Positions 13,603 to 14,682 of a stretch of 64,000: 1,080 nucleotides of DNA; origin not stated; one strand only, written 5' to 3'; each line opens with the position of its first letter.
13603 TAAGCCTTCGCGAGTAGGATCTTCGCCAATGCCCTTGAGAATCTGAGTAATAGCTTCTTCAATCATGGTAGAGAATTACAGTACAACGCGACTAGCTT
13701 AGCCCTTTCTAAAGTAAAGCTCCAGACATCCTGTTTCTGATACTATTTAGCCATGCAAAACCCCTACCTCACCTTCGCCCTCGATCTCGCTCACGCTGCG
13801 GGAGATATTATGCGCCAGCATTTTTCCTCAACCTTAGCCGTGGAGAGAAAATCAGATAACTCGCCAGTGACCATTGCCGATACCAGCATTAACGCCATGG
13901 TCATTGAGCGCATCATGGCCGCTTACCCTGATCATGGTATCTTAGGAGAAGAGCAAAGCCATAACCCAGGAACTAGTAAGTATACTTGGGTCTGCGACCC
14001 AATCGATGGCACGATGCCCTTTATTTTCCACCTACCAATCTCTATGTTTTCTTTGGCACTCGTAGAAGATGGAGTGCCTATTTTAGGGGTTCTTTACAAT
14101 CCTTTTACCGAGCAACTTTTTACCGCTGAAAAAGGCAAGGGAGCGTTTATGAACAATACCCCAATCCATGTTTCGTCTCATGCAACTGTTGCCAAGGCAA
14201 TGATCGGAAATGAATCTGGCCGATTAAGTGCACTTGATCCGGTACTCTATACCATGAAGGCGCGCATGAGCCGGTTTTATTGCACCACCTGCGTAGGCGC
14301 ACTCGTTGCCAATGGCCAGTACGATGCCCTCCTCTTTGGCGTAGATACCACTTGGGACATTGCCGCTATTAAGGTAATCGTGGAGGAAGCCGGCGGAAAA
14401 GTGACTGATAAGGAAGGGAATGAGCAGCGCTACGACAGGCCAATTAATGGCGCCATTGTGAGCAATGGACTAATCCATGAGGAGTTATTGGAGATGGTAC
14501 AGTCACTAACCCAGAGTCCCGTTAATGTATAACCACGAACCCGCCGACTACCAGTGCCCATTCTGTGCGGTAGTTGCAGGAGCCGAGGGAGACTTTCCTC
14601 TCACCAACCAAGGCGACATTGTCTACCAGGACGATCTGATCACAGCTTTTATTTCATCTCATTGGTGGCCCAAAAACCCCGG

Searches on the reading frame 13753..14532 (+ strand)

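Call 47: search_protein_families(library=pfam, proteins=[window:13753-14532:+], max_evalue=0.0001)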
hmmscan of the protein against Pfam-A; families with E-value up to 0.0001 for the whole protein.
window:13753-14532:+ (259 aa): 1 family
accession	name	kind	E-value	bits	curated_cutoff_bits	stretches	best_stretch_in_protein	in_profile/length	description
PF00459.30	Inositol_P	-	7.3e-54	183.5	27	1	3-252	3-269/271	Inositol monophosphatase family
